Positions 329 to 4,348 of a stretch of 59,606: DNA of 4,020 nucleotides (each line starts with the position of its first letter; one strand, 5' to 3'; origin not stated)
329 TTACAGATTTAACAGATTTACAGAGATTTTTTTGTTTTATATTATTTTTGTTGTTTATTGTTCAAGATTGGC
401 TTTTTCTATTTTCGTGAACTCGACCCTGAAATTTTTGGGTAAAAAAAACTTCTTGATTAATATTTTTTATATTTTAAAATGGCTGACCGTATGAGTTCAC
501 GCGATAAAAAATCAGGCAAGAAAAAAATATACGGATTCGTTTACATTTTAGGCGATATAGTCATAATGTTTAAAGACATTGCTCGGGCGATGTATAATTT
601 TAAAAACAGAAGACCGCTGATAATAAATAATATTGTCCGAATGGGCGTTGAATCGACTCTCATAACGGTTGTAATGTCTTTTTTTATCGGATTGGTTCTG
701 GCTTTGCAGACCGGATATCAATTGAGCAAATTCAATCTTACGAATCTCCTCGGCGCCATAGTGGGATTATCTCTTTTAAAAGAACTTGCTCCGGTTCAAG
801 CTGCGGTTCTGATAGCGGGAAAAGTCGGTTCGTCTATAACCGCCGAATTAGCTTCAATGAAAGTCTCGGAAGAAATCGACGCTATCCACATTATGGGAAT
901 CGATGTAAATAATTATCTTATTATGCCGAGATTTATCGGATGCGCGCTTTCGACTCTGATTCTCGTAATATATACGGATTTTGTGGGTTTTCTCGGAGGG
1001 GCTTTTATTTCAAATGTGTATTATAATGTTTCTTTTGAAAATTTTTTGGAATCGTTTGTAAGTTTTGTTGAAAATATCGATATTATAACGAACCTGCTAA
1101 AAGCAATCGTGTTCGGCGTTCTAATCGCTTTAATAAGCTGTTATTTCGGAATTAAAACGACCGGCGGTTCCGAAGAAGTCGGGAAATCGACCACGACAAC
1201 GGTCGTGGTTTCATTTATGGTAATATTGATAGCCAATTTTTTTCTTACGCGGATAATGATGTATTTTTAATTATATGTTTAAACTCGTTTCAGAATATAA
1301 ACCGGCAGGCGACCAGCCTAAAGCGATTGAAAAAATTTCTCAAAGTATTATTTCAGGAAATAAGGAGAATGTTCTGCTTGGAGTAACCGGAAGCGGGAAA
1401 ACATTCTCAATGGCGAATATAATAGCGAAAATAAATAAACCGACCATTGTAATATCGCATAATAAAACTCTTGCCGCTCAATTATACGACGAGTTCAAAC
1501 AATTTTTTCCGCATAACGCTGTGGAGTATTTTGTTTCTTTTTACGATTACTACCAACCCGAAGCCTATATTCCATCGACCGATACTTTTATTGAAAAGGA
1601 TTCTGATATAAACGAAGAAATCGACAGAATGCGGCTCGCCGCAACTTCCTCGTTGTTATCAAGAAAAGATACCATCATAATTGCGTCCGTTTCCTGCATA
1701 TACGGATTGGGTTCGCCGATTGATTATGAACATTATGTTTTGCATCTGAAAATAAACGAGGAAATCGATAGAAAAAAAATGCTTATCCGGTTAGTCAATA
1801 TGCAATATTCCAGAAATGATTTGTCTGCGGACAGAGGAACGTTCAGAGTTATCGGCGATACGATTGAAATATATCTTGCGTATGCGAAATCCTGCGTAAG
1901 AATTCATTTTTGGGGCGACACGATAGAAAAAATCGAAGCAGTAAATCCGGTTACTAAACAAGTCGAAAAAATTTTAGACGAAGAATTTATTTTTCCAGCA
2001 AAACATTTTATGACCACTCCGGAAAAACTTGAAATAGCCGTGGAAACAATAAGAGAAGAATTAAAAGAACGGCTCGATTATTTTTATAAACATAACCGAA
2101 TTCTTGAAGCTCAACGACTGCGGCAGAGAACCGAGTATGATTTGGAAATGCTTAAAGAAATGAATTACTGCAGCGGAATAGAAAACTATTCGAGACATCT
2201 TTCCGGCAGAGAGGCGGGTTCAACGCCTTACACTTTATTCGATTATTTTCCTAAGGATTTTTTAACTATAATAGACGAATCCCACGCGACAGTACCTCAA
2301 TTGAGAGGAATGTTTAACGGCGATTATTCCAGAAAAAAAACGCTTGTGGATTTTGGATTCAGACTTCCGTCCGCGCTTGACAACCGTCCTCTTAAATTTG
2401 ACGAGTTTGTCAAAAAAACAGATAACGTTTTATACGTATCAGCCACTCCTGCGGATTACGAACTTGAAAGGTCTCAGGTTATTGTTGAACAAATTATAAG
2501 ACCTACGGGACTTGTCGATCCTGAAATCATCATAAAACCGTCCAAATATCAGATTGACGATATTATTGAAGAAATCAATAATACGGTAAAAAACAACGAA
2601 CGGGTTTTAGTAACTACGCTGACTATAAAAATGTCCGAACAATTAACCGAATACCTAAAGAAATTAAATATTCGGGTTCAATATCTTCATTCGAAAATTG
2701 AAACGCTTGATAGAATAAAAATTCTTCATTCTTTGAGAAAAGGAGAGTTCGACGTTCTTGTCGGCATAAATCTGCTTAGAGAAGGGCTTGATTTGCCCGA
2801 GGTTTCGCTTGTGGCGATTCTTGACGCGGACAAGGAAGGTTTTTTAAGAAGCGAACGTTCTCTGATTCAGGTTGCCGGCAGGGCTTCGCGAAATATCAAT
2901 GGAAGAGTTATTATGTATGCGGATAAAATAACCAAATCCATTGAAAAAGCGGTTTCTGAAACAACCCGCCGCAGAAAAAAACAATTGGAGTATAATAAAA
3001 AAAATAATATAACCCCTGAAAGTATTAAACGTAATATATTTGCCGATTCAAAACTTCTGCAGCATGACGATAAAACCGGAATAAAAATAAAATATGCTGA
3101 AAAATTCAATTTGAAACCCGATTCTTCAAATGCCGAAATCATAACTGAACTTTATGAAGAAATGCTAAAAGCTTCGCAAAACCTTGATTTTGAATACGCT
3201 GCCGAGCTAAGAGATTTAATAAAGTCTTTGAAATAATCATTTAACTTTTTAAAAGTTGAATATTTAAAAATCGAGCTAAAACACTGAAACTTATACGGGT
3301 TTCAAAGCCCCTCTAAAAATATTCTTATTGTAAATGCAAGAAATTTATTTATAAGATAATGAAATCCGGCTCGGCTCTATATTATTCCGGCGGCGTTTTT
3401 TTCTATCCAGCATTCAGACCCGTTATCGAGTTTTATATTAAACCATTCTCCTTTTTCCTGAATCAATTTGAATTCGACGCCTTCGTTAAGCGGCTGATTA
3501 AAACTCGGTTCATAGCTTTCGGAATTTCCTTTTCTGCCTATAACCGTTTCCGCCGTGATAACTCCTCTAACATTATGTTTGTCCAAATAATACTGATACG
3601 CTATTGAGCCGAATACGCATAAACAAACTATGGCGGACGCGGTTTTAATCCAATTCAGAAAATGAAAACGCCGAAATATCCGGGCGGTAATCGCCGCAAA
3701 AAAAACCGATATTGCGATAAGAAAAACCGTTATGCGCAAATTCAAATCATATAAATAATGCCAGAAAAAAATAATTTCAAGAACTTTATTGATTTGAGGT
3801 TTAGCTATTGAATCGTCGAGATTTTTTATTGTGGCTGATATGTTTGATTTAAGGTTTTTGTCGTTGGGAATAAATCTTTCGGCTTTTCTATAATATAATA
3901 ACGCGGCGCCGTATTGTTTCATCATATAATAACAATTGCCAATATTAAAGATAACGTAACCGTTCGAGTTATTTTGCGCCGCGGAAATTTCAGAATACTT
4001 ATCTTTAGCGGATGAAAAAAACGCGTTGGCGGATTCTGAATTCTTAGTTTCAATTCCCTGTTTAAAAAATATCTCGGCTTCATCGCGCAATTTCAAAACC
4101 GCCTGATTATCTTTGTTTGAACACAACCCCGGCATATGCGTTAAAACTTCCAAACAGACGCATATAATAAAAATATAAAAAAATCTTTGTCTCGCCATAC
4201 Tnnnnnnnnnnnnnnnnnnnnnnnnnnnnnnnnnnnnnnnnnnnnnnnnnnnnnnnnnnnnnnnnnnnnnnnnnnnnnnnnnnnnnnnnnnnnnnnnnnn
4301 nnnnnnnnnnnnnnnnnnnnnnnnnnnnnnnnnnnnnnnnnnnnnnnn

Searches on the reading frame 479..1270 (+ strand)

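Call 46: search_protein_families(library=pfam, proteins=[window:479-1270:+], max_evalue=0.001)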
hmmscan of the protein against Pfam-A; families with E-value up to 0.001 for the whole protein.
window:479-1270:+ (263 aa): 1 family
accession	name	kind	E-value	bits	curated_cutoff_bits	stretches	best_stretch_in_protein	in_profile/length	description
PF02405.21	MlaE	-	8.7e-73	244.8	22.5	1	49-258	2-211/212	Permease MlaE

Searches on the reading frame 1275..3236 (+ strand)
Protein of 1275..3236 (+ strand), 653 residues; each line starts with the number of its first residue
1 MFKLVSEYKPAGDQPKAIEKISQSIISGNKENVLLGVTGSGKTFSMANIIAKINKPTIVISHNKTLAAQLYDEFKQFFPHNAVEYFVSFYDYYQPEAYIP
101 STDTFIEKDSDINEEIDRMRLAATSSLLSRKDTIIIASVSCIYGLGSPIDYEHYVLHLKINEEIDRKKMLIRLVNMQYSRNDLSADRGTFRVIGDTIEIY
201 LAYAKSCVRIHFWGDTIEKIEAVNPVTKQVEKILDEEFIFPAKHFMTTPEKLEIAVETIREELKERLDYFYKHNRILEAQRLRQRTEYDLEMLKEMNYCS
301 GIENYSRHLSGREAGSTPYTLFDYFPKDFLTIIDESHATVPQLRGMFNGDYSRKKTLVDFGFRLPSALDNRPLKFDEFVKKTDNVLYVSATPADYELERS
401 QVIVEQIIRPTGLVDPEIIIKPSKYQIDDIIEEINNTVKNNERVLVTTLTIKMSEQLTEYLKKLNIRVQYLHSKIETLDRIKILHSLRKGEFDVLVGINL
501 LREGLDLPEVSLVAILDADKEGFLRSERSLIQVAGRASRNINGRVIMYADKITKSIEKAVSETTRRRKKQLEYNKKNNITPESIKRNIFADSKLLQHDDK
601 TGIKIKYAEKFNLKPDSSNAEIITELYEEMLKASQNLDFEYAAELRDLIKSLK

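Call 52: search_protein_families(library=ncbifam, proteins=[window:1275-3236:+], max_evalue=1e-10)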
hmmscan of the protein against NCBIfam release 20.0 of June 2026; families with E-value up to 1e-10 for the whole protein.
window:1275-3236:+ (653 aa): 10 families
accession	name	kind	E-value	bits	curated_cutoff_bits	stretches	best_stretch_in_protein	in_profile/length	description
NF003673.1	PRK05298.1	equivalog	0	1026.1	743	1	2-653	2-651/653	excinuclease ABC subunit UvrB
TIGR00631.1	uvrb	equivalog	0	1017.8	750.1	1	2-653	2-658/658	excinuclease ABC subunit UvrB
TIGR00580.2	mfd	equivalog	2.4e-22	79.2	800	1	173-282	1-83/907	transcription-repair coupling factor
NF004066.1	PRK05580.1-3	equivalog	8.8e-18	64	813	0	481-548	580-655/788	primosomal protein N'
NF004067.0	PRK05580.1-4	equivalog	3e-13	49.1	763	0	483-549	529-603/737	primosomal protein N'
TIGR00595.1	priA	equivalog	4.8e-13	48.5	230.35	0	450-565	274-398/509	replication restart helicase PriA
NF004068.0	PRK05580.1-5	equivalog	7.2e-12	44.2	1249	0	449-547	555-661/795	primosomal protein N'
TIGR00643.1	recG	equivalog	9.7e-12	44.4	659.4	0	428-544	435-557/629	ATP-dependent DNA helicase RecG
NF004069.0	PRK05580.2-1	equivalog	1.3e-11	43.6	767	0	449-550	388-496/612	primosomal protein N'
NF007966.0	PRK10689.1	equivalog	1.7e-11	42.6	1329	0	33-268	18-240/1148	transcription-repair coupling factor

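Call 53: find_homologous_proteins(query=window:1275-3236:+, max_evalue=1e-100)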
Query window:1275-3236:+ (653 aa): 8000 proteins with E <= 1e-100 among 8000 candidates; the best 120 are listed.
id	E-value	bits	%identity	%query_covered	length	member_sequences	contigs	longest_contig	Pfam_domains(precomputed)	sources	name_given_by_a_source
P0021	0.0e+0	1435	100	100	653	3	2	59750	PF00270.36,PF02151.26,PF21090.4,PF17757.7,PF00271.38,PF27431.1,PF04851.22,PF12344.15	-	-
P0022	0.0e+0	1231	85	100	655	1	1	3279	PF00270.36,PF02151.26,PF17757.7,PF00271.38,PF27431.1,PF04851.22,PF12344.15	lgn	-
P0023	0.0e+0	1181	85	96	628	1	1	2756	PF00270.36,PF17757.7,PF00271.38,PF27431.1,PF04851.22,PF12344.15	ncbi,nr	ncbi:excinuclease ABC subunit UvrB, partial [Candidatus Dependentiae bacterium]|nr:excinuclease ABC 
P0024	0.0e+0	1145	77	100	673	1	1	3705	PF00270.36,PF02151.26,PF17757.7,PF00271.38,PF27431.1,PF04851.22,PF12344.15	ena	-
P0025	0.0e+0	1104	75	100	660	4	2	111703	PF00270.36,PF02151.26,PF17757.7,PF00271.38,PF27431.1,PF04851.22,PF12344.15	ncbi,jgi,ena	-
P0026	0.0e+0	1063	73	100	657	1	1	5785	PF00270.36,PF02151.26,PF17757.7,PF00271.38,PF27431.1,PF04851.22,PF12344.15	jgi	-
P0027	8.3e-273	925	66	100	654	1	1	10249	PF00270.36,PF02151.26,PF21090.4,PF17757.7,PF00271.38,PF27431.1,PF04851.22,PF12344.15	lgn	-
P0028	4.4e-269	912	66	100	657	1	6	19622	PF00270.36,PF02151.26,PF21090.4,PF17757.7,PF00271.38,PF27431.1,PF04851.22,PF12344.15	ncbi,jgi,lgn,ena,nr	ncbi:MAG TPA: excinuclease ABC subunit UvrB [bacterium]|nr:excinuclease ABC subunit UvrB [bacterium]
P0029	1.6e-265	901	64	100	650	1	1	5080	PF00270.36,PF02151.26,PF21090.4,PF17757.7,PF00271.38,PF27431.1,PF04851.22,PF12344.15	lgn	-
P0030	6.0e-264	895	62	100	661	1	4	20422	PF00270.36,PF02151.26,PF17757.7,PF00271.38,PF27431.1,PF04851.22,PF12344.15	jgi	-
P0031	3.6e-261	886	61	100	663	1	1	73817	PF00270.36,PF02151.26,PF17757.7,PF00271.38,PF27431.1,PF04851.22,PF12344.15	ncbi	ncbi:MAG: excinuclease ABC subunit UvrB [bacterium]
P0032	5.6e-261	886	62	100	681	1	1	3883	PF00270.36,PF02151.26,PF17757.7,PF00271.38,PF27431.1,PF04851.22,PF12344.15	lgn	-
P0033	1.1e-260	885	61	100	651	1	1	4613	PF00270.36,PF02151.26,PF17757.7,PF00271.38,PF27431.1,PF04851.22,PF12344.15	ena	-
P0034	2.5e-260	884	61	100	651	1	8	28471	PF00270.36,PF02151.26,PF17757.7,PF00271.38,PF27431.1,PF04851.22,PF12344.15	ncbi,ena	-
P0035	3.7e-260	883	61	100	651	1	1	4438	PF00270.36,PF02151.26,PF17757.7,PF00271.38,PF27431.1,PF04851.22,PF12344.15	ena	-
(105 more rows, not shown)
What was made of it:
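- It falls in the 73-85% identity range seen for the clade's UvrB relatives in the database (call 53).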

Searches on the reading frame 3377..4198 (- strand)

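Call 46: search_protein_families(library=pfam, proteins=[window:3377-4198:-], max_evalue=0.001)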
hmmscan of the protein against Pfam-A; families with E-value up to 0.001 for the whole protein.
window:3377-4198:- (273 aa): 2 families
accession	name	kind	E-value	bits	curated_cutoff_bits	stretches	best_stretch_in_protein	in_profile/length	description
PF00515.34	TPR_1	-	2.9e-06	27.3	27.8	1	84-113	5-34/34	Tetratricopeptide repeat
PF07719.23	TPR_2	-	2.3e-05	24.6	27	1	82-113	3-34/34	Tetratricopeptide repeat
